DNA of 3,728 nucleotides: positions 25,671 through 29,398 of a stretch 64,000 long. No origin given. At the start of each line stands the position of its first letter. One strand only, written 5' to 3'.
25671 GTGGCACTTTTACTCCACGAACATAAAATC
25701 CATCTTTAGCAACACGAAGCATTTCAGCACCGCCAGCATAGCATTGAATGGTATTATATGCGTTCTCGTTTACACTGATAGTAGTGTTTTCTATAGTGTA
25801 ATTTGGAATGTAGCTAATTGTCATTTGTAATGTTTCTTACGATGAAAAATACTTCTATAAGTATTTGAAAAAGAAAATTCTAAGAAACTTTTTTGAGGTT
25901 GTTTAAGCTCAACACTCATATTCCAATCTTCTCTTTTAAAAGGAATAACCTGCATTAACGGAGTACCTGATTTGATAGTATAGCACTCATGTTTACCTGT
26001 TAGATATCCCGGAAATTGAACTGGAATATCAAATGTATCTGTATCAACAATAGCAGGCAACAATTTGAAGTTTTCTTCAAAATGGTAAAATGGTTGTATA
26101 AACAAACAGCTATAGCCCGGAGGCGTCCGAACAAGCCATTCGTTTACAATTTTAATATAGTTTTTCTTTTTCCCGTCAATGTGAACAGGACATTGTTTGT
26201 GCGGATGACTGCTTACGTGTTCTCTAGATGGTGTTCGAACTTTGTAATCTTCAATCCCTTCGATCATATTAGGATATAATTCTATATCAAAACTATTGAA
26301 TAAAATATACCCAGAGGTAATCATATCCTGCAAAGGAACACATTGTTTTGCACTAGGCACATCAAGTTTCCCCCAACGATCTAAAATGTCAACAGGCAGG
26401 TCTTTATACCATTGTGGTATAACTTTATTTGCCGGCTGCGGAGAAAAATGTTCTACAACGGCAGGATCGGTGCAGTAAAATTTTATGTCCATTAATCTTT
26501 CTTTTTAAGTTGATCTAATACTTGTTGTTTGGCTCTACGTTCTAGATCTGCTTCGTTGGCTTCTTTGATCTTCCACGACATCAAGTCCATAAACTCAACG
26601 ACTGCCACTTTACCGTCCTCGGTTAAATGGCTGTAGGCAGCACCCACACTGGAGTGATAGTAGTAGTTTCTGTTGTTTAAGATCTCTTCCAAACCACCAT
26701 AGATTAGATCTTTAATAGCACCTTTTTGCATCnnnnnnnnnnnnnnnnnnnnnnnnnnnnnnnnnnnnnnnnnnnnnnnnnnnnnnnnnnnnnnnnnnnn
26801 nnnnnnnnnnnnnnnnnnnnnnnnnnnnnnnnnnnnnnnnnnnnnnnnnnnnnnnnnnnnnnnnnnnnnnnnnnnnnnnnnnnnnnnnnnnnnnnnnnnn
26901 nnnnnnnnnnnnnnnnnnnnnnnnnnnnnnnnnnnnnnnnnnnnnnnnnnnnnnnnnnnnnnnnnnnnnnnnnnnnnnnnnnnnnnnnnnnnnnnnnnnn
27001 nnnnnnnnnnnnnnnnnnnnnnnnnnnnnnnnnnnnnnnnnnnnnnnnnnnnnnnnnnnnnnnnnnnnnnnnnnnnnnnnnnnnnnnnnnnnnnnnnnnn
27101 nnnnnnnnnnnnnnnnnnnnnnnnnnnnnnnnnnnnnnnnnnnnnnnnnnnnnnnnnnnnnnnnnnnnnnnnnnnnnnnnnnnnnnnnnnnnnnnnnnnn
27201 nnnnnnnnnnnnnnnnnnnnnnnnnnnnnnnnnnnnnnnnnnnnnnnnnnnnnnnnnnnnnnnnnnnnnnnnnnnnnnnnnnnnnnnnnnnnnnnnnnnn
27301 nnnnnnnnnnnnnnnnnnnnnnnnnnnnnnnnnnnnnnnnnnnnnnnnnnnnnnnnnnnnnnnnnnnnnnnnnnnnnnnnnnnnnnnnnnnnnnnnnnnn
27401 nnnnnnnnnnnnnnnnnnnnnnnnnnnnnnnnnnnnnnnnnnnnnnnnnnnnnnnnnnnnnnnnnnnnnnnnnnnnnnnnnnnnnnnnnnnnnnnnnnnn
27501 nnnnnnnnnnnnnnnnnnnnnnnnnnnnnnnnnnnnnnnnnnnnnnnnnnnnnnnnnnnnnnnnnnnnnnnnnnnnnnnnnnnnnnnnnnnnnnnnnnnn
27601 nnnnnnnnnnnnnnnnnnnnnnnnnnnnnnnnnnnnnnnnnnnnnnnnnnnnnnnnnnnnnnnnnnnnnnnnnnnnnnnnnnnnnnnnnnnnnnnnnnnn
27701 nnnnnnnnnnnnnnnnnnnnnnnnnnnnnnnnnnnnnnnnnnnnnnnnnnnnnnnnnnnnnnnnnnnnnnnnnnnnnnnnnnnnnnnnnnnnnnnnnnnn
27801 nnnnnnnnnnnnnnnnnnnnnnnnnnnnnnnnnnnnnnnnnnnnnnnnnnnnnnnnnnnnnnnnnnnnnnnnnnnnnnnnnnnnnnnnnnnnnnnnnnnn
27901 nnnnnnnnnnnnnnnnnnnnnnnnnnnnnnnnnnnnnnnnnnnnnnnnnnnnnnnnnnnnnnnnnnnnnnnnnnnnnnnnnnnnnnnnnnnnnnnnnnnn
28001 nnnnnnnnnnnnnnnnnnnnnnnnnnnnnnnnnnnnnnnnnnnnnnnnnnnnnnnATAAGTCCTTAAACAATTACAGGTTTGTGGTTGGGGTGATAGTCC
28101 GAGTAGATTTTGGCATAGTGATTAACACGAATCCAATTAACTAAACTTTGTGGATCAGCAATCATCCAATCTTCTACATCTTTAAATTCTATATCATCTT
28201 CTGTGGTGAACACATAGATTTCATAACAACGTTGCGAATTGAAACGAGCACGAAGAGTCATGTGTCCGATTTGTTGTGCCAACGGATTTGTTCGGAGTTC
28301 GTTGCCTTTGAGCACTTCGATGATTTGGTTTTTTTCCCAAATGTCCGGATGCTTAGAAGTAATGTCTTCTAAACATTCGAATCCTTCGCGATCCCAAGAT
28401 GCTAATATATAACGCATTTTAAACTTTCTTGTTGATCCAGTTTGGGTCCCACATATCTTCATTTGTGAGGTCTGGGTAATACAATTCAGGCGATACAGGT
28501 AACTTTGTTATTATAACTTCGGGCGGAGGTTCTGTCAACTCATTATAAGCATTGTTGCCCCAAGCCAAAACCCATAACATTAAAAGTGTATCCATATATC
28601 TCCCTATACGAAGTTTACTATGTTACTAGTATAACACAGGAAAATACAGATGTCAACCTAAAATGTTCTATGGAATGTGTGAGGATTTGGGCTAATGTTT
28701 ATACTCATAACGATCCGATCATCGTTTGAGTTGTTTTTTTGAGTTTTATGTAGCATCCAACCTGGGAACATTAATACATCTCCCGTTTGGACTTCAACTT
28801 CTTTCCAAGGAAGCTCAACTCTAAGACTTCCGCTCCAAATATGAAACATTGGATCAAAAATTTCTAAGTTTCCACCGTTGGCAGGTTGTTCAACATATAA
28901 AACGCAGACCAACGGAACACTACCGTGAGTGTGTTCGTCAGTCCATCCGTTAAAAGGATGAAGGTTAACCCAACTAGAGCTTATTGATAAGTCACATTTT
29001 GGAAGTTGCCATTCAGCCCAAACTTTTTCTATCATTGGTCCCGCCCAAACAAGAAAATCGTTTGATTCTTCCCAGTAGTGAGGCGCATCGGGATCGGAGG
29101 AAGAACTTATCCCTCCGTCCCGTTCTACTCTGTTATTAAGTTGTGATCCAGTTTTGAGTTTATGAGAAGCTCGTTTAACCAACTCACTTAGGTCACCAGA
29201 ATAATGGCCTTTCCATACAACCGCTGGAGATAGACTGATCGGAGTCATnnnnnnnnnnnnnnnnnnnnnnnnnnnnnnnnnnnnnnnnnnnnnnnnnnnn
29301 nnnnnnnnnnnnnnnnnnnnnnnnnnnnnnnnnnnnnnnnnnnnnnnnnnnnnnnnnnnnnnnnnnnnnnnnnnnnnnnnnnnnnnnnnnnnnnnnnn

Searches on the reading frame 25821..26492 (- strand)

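Call 66: search_protein_families(library=pfam, proteins=[window:25821-26492:-], max_evalue=0.001)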
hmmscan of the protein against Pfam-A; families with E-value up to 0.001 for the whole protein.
window:25821-26492:- (223 aa): 1 family
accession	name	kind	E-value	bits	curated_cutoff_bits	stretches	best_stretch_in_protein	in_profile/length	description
PF19541.4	DUF6065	-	2.5e-05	24.3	26.6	1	47-191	30-165/236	Family of unknown function (DUF6065)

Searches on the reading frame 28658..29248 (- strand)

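Call 66: search_protein_families(library=pfam, proteins=[window:28658-29248:-], max_evalue=0.001)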
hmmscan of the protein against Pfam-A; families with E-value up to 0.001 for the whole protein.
window:28658-29248:- (196 aa): 3 families
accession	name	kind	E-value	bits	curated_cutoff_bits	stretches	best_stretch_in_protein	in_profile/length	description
PF13759.12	2OG-FeII_Oxy_5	-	5.3e-13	49.7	27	1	91-184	1-101/101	Putative 2OG-Fe(II) oxygenase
PF07883.17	Cupin_2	-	0.00025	21.1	27.2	1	134-180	21-66/70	Cupin domain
PF05721.19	PhyH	-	0.00034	21.4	22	1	146-179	179-212/213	Phytanoyl-CoA dioxygenase (PhyH)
